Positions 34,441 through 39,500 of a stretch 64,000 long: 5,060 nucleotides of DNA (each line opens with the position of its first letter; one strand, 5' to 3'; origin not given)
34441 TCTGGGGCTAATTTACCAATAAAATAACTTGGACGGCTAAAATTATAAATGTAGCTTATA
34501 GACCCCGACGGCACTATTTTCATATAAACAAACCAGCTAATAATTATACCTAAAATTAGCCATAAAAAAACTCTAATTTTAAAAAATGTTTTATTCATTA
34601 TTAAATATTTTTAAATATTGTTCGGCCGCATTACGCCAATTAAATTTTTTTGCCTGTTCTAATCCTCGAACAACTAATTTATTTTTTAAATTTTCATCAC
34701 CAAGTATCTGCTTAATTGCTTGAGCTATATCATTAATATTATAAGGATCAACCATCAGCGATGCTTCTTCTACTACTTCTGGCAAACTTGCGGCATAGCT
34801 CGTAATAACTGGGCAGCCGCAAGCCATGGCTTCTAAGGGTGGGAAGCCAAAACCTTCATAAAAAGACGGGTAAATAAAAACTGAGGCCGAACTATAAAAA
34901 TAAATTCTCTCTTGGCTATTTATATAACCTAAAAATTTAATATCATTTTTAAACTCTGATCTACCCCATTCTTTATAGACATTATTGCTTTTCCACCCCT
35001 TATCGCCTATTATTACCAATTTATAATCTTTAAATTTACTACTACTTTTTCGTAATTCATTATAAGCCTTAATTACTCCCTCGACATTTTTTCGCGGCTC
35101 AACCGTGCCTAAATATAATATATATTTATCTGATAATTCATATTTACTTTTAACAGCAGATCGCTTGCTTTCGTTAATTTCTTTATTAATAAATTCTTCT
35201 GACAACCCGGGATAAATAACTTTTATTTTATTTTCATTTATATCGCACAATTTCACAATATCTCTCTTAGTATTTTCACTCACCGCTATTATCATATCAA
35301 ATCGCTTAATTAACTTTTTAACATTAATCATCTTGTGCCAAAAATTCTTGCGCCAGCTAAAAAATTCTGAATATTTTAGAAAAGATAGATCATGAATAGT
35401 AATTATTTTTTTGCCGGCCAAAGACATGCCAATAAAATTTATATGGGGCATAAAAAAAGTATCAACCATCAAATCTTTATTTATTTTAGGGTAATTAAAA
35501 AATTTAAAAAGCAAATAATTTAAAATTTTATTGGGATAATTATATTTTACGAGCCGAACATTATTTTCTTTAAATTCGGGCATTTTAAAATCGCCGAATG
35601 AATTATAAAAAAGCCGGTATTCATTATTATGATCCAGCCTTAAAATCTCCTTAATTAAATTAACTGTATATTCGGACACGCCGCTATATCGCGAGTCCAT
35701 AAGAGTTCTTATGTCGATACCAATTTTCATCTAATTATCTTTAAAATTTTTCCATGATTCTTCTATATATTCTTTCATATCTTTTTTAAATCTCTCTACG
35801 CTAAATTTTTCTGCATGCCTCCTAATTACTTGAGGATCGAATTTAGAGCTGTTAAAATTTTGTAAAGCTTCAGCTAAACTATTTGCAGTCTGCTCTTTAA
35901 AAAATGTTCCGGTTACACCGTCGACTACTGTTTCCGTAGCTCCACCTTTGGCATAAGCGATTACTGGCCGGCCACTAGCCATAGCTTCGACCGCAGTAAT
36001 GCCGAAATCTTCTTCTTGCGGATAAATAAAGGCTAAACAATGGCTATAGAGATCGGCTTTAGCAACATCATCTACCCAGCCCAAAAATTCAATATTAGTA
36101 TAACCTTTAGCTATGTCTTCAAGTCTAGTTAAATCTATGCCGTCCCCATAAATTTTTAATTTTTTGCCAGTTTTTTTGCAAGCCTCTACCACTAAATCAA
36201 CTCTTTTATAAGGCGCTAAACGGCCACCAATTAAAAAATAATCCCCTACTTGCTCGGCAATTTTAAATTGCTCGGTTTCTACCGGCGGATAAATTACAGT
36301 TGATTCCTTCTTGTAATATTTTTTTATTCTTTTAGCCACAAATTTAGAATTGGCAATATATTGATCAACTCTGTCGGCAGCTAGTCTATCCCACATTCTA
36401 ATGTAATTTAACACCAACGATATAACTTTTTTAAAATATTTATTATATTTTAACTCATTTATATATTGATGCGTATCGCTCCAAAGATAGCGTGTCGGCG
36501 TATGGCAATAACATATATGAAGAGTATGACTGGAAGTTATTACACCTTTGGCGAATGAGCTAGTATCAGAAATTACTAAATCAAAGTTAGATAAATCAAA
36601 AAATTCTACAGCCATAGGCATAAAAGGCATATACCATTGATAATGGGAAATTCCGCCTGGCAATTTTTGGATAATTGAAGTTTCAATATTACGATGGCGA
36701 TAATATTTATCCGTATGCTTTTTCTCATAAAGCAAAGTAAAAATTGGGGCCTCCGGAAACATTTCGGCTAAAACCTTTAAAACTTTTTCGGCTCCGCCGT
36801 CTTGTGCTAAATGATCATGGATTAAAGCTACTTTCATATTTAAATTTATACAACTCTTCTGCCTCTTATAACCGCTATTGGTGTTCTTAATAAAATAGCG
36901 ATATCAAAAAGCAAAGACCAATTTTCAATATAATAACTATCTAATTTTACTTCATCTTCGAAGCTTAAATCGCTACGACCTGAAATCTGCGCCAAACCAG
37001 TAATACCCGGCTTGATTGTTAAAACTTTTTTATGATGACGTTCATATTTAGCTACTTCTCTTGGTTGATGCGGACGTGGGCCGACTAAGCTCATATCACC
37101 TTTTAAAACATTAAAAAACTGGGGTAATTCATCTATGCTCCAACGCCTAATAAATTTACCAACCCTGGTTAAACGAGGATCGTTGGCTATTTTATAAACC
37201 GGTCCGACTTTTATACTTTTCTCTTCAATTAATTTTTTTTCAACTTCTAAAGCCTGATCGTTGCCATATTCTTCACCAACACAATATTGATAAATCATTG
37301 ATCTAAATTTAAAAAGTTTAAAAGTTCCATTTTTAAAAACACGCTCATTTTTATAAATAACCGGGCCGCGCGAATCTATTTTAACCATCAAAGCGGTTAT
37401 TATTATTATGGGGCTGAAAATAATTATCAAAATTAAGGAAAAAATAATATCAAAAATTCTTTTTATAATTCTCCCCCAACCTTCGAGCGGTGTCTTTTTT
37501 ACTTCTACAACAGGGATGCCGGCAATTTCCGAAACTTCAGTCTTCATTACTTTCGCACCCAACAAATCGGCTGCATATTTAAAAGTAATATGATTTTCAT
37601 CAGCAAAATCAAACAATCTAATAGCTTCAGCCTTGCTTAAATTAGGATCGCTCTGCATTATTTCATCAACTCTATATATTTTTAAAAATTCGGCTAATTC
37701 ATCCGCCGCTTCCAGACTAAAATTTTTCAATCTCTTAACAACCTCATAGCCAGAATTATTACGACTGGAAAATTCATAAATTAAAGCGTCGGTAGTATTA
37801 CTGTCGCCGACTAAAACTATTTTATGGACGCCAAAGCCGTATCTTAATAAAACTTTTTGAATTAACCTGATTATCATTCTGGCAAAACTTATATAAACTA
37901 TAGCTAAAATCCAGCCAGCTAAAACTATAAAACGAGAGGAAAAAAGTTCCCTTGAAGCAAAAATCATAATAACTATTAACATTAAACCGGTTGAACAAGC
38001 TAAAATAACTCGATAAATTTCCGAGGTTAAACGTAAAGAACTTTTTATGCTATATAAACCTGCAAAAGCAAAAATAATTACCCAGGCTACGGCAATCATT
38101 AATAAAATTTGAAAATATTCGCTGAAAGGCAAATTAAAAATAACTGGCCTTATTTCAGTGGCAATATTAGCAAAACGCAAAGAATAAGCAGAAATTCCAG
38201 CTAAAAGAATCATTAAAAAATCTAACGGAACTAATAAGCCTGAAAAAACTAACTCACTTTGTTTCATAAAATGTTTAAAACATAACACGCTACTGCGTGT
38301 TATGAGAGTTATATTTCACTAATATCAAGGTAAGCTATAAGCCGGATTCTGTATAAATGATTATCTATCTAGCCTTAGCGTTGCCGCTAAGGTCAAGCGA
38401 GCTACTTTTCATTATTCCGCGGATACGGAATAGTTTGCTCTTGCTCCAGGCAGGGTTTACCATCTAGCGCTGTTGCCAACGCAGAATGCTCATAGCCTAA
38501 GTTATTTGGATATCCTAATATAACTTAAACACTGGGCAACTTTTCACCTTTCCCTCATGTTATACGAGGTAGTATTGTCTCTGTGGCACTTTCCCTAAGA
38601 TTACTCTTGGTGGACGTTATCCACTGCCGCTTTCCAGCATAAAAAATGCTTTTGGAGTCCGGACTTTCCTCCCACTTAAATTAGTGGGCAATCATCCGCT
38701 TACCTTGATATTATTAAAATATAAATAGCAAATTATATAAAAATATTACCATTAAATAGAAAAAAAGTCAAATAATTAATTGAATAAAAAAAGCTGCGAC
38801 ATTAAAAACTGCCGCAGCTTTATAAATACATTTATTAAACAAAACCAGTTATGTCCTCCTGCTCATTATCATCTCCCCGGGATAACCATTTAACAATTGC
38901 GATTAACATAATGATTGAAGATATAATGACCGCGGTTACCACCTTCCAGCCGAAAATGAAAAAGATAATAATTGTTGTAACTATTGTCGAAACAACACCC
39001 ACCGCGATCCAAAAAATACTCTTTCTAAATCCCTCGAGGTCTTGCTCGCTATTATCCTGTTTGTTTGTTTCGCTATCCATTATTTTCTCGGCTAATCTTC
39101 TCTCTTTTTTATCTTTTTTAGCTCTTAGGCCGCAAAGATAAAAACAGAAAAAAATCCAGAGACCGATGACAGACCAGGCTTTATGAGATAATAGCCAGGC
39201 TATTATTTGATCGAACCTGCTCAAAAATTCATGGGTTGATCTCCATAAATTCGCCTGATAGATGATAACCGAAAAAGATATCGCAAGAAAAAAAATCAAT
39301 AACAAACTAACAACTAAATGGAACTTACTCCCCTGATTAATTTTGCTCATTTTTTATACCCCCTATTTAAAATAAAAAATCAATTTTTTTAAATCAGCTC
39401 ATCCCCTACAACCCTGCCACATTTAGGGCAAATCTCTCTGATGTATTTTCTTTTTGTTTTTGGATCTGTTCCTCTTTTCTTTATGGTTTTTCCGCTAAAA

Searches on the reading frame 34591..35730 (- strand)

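Call 18: search_protein_families(library=pfam, proteins=[window:34591-35730:-], max_evalue=0.001)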
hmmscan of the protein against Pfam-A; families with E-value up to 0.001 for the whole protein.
window:34591-35730:- (379 aa): 6 families
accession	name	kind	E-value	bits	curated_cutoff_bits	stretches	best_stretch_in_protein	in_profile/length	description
PF00534.26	Glycos_transf_1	-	1.5e-36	126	26.4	1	197-353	11-166/172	Glycosyl transferases group 1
PF13692.12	Glyco_trans_1_4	-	4e-29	102.1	27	1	202-345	2-142/142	Glycosyl transferases group 1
PF13439.12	Glyco_transf_4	-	5.2e-13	49.8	28.5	1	16-177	2-167/170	Glycosyltransferase Family 4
PF20706.3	GT4-conflict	-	1.9e-12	47.3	26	1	138-347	141-359/385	Family 4 Glycosyltransferase in conflict systems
PF13524.12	Glyco_trans_1_2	-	2.2e-08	34.6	25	1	234-373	13-143/144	Glycosyl transferase-like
PF00982.27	Glyco_transf_20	-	9.8e-05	21.7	32.5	0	187-346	261-440/473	Glycosyltransferase family 20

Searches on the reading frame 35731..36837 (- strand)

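Call 18: search_protein_families(library=pfam, proteins=[window:35731-36837:-], max_evalue=0.001)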
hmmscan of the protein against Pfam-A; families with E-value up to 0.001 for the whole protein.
window:35731-36837:- (368 aa): 4 families
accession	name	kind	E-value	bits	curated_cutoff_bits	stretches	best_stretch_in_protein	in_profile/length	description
PF00534.26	Glycos_transf_1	-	2.6e-27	95.9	26.4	1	199-340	16-167/172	Glycosyl transferases group 1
PF13692.12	Glyco_trans_1_4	-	3.2e-23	83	27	1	201-327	4-138/142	Glycosyl transferases group 1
PF13439.12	Glyco_transf_4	-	1.7e-12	48.1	28.5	1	14-190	2-170/170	Glycosyltransferase Family 4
PF20706.3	GT4-conflict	-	0.00016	21.3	26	1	202-310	201-326/385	Family 4 Glycosyltransferase in conflict systems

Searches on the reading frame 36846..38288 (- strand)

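Call 18: search_protein_families(library=pfam, proteins=[window:36846-38288:-], max_evalue=0.001)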
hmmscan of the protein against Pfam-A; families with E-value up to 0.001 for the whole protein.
window:36846-38288:- (480 aa): 2 families
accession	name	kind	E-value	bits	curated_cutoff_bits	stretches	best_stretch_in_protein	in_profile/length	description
PF02397.22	Bac_transf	-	1.2e-63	214.3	27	1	276-474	1-178/179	Bacterial sugar transferase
PF13727.12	CoA_binding_3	-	3.4e-07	30.9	25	1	75-191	2-114/175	CoA-binding domain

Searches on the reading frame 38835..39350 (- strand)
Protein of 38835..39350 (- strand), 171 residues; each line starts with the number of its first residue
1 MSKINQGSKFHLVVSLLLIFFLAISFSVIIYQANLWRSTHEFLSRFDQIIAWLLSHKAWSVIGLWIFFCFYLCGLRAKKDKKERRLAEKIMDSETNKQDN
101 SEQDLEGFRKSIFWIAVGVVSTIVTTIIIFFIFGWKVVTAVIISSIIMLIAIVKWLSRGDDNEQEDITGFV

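Call 18: search_protein_families(library=pfam, proteins=[window:38835-39350:-], max_evalue=0.001)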
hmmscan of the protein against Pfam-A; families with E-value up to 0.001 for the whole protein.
window:38835-39350:- (171 aa): 1 family
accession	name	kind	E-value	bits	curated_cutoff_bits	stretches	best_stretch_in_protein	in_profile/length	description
PF19762.4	DUF6249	-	2.6e-05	24.6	33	1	63-153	9-95/104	Domain of unknown function (DUF6249)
